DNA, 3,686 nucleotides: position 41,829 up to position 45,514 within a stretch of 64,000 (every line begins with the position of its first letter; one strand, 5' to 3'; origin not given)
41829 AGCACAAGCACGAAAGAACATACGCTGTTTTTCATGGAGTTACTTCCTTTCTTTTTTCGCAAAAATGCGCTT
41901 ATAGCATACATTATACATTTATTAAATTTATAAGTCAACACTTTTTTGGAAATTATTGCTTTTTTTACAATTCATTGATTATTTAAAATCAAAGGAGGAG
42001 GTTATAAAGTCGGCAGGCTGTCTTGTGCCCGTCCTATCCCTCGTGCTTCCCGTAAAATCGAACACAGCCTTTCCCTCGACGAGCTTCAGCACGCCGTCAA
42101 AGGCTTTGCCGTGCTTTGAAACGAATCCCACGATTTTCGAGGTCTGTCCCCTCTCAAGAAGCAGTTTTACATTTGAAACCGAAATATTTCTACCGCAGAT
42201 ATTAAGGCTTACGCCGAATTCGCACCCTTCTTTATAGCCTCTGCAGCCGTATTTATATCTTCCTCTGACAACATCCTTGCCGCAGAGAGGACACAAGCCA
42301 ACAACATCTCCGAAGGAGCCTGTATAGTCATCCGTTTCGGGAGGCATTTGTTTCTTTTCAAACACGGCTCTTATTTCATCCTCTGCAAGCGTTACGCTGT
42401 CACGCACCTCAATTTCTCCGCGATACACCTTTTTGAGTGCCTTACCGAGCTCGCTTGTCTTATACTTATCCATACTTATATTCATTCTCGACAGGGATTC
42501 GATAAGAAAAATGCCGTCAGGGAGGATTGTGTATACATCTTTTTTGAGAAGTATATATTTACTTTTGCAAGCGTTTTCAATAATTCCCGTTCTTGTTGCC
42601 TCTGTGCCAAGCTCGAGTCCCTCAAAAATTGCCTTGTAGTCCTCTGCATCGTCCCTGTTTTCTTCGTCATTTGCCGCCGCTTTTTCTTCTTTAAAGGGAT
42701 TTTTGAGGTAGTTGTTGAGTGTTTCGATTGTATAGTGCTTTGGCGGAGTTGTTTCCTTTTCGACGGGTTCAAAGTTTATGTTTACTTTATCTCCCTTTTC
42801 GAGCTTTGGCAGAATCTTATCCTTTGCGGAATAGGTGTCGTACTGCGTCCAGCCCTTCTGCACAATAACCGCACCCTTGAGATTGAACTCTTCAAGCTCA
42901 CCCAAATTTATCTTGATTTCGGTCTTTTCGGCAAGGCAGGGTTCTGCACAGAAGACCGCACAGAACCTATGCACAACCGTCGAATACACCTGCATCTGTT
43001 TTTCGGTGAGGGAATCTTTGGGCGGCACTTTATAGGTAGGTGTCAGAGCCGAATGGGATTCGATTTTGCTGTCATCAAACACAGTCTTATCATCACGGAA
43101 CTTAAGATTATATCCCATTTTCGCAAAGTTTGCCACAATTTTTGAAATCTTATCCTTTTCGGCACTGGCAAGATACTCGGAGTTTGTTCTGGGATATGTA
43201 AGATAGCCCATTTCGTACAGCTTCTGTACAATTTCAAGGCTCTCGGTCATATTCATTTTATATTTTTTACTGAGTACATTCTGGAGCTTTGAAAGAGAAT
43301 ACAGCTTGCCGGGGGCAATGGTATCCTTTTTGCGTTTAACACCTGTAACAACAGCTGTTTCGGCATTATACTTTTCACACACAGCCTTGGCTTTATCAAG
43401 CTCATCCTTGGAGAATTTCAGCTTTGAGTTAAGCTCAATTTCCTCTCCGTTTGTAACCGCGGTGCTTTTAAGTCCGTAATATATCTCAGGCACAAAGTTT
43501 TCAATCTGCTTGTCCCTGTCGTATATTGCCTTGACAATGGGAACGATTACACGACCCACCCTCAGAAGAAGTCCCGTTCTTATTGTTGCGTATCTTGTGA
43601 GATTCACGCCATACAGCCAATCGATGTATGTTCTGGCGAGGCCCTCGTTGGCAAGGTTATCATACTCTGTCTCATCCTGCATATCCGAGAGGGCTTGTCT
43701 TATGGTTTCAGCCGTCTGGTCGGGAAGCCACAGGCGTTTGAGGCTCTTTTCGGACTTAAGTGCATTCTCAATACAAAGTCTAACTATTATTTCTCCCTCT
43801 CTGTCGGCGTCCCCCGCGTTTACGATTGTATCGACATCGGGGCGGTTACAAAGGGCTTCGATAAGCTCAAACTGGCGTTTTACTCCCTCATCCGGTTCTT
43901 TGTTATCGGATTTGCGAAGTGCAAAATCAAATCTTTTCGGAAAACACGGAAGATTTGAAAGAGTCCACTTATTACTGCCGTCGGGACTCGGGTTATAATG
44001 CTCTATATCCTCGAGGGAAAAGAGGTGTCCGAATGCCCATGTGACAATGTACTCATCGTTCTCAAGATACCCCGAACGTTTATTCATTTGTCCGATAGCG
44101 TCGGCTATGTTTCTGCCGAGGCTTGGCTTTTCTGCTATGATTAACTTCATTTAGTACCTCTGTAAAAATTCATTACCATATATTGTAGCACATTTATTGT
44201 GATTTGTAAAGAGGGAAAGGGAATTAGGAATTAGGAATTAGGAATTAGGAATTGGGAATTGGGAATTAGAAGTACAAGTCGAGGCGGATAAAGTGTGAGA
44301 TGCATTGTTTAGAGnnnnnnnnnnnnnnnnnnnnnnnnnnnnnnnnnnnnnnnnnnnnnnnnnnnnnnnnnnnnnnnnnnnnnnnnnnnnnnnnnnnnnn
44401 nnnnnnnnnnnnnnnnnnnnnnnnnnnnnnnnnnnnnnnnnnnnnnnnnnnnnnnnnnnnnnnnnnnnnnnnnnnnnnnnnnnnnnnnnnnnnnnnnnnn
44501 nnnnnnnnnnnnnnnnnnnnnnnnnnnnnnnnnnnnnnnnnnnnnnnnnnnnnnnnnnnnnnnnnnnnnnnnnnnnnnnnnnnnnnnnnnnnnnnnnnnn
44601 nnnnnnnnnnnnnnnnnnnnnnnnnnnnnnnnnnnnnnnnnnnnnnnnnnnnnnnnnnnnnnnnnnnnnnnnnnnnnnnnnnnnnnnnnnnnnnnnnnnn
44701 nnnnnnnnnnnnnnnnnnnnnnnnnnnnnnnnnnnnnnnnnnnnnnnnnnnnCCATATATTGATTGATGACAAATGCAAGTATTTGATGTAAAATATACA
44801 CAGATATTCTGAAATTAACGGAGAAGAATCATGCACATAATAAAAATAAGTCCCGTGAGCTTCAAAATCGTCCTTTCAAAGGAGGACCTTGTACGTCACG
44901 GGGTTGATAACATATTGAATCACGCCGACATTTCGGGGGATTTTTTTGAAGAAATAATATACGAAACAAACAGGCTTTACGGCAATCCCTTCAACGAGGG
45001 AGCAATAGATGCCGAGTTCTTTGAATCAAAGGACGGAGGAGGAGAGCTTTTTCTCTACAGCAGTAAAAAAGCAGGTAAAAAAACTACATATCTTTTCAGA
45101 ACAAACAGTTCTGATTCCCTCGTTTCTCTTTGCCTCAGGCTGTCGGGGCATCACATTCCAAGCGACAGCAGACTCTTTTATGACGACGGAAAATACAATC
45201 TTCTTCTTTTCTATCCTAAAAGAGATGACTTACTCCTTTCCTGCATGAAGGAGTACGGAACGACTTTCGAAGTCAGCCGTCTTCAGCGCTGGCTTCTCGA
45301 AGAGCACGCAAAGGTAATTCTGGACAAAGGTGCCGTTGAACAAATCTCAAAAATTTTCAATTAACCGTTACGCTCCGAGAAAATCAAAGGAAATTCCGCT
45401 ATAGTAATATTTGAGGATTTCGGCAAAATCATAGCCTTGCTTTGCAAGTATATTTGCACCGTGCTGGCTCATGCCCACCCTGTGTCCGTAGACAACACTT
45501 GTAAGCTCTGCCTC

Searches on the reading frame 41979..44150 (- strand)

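Call 35: search_protein_families(library=pfam, proteins=[window:41979-44150:-])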
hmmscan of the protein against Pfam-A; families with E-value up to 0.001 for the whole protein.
window:41979-44150:- (723 aa): 3 families
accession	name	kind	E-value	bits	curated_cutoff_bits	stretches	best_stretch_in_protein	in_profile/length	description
PF01131.25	Topoisom_bac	-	5.3e-82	276.4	35.1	1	162-584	2-408/411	DNA topoisomerase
PF13342.12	Toprim_Crpt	-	2.7e-16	59.7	32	1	642-699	1-59/60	C-terminal repeat of topoisomerase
PF01751.28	Toprim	-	1.2e-08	35.4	23.1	1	2-131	1-81/96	Toprim domain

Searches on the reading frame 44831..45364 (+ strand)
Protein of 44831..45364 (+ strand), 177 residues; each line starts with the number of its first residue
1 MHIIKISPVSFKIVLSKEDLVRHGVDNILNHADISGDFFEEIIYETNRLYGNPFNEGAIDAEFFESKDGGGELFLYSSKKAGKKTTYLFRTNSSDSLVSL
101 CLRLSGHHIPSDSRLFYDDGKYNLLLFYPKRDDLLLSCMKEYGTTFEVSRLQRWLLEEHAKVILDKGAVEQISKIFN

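Call 35: search_protein_families(library=pfam, proteins=[window:44831-45364:+])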
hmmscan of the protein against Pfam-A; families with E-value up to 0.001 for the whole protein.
window:44831-45364:+ (177 aa): 1 family
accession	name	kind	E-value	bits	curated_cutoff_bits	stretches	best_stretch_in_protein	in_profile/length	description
PF05389.17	MecA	-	5.4e-13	49.5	22.5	1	79-172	127-221/221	Negative regulator of genetic competence (MecA)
